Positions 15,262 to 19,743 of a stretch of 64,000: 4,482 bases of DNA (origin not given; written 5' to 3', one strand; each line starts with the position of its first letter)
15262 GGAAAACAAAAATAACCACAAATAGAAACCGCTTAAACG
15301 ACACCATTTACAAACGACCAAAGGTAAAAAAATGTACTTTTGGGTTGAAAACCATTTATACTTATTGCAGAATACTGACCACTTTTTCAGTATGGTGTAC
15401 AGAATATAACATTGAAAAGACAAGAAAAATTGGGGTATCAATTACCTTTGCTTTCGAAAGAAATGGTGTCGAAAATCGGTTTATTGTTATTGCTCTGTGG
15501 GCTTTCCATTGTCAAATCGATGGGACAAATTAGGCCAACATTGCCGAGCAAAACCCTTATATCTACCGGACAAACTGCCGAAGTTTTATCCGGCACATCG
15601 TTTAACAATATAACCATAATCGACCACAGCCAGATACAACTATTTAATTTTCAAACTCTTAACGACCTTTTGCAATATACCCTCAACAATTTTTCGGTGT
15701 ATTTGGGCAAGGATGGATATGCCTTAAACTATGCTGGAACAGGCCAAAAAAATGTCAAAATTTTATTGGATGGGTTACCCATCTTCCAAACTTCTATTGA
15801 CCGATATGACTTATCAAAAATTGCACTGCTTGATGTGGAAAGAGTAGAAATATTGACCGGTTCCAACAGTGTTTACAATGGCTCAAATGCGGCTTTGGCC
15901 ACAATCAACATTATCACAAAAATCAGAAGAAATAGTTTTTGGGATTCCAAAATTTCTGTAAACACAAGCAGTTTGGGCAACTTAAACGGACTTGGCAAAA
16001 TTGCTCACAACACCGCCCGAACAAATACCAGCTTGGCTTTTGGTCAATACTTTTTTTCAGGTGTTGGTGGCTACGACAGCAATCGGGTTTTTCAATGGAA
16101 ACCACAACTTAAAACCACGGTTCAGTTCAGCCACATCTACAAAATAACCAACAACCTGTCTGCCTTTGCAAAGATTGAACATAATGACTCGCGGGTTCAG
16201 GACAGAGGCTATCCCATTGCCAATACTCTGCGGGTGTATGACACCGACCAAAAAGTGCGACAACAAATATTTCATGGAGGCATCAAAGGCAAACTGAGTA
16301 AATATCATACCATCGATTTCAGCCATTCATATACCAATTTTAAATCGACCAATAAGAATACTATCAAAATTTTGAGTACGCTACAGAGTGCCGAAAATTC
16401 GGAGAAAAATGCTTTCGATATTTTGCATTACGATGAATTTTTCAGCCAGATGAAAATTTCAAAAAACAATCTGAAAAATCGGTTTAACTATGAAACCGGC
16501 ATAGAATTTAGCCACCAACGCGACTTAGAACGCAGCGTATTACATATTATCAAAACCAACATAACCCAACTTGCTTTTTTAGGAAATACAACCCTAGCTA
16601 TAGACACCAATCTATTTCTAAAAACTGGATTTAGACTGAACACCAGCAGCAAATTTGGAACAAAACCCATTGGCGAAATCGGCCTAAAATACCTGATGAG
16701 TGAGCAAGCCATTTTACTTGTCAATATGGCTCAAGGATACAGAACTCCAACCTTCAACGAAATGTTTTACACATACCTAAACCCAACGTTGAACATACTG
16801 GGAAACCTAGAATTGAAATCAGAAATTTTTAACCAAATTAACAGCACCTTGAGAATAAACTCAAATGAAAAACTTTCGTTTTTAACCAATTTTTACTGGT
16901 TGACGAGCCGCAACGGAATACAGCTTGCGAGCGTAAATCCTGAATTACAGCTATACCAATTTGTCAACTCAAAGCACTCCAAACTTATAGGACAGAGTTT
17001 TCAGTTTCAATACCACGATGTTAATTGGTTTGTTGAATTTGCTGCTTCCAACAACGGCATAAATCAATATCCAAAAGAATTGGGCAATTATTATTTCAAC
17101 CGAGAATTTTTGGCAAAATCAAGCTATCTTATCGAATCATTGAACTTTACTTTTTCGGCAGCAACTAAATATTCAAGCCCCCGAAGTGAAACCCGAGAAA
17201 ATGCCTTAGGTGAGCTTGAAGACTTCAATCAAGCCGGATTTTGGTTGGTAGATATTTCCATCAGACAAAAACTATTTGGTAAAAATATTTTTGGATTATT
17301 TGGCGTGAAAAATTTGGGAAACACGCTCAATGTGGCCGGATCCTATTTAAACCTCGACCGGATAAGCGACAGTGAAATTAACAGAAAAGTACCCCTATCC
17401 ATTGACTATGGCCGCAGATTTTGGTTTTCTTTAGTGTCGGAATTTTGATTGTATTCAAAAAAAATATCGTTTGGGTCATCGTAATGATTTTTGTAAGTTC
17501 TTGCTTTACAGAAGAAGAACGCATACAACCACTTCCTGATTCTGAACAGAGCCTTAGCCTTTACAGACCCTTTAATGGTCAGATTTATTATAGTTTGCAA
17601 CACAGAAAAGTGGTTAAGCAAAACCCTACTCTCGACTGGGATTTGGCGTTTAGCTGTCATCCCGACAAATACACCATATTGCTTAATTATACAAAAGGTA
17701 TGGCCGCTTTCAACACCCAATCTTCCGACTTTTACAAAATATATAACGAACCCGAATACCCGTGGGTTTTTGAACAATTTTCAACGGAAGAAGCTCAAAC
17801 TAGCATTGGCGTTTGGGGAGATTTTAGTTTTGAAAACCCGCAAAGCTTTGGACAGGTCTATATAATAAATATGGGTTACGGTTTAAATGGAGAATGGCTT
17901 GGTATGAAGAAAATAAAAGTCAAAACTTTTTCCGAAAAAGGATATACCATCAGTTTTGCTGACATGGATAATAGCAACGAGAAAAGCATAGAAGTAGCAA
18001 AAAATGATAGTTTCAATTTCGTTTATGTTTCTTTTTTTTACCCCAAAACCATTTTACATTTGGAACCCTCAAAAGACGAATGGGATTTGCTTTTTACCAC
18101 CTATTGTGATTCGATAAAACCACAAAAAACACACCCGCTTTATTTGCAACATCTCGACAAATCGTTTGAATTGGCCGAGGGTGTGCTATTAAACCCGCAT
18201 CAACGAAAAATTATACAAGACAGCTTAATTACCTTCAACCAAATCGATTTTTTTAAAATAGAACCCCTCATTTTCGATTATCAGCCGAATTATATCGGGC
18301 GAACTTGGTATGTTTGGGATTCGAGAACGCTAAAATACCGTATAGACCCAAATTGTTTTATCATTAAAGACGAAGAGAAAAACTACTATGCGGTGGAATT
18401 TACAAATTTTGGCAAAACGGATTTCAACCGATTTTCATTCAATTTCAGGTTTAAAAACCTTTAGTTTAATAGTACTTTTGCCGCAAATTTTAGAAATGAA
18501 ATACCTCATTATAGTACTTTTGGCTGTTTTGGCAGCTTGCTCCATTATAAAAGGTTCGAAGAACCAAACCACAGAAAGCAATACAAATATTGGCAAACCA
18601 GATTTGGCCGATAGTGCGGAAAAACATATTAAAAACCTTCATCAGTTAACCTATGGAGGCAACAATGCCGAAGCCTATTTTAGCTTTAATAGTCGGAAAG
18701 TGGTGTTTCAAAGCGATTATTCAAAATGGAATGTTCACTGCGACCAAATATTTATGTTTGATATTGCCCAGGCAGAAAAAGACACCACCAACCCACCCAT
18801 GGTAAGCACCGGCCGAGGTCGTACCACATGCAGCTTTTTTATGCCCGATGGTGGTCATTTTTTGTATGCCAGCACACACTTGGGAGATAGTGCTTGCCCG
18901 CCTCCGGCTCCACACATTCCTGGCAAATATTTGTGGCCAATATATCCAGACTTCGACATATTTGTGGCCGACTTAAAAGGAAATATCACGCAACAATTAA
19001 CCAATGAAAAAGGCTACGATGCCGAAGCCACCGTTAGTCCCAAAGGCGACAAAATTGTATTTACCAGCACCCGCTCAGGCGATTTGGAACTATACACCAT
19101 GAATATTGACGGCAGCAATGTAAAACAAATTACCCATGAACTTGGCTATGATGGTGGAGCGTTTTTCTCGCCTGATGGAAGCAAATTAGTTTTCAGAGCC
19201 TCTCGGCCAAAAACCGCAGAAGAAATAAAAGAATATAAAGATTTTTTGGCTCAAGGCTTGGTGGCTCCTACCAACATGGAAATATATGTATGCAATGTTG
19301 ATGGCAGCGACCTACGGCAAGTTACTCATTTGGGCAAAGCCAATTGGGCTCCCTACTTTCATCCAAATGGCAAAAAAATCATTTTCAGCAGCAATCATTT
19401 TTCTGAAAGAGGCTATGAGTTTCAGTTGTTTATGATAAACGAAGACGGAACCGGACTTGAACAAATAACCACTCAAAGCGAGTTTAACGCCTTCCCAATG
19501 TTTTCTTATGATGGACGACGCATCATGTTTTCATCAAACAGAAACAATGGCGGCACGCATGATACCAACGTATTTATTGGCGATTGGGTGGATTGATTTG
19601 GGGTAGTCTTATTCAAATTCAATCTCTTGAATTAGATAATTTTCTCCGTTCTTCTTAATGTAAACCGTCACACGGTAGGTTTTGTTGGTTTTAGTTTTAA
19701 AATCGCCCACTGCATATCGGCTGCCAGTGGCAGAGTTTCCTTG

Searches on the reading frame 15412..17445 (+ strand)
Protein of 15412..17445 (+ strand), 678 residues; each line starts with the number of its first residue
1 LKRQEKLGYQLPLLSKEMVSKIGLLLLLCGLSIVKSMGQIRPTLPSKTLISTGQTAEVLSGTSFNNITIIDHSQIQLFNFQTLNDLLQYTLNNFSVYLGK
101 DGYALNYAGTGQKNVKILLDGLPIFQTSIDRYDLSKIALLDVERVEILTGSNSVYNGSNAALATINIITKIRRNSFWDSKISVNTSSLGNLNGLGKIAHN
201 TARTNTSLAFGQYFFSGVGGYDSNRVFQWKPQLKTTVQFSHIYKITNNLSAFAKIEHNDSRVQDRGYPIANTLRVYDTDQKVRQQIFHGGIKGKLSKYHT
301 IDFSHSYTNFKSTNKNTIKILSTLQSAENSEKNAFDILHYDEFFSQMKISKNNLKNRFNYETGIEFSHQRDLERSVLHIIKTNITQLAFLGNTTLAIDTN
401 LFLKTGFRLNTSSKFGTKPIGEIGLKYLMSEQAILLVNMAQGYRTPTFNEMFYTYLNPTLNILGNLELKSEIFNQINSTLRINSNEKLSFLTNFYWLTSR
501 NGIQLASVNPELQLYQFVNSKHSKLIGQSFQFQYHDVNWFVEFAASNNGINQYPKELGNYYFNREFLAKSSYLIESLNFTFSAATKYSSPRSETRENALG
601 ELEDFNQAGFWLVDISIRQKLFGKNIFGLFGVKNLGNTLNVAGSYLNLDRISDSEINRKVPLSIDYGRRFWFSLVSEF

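Call 59: search_protein_families(library=pfam, proteins=[window:15412-17445:+], max_evalue=0.001)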
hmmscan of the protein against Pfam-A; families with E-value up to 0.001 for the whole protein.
window:15412-17445:+ (678 aa): 1 family
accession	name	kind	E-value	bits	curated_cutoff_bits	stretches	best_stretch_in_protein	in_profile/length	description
PF07715.20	Plug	-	1.1e-13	52.1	23.9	1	66-161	8-104/107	TonB-dependent Receptor Plug Domain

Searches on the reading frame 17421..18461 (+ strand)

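Call 59: search_protein_families(library=pfam, proteins=[window:17421-18461:+], max_evalue=0.001)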
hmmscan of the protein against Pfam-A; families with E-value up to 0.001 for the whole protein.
window:17421-18461:+ (347 aa): 1 family
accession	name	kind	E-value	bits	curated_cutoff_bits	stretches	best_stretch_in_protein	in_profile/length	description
PF14064.11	HmuY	-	8.4e-09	36.2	27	0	53-158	4-73/157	HmuY protein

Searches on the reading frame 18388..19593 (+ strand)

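Call 59: search_protein_families(library=pfam, proteins=[window:18388-19593:+], max_evalue=0.001)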
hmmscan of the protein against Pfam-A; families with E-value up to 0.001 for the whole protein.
window:18388-19593:+ (402 aa): 2 families
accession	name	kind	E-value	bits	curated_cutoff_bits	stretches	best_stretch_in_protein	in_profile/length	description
PF07676.18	PD40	-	7.6e-36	121.7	20.9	3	202-236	2-37/38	WD40-like Beta Propeller Repeat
PF00930.27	DPPIV_N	-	3.2e-06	26.6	22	0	192-276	263-352/354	Dipeptidyl peptidase IV (DPP IV) N-terminal region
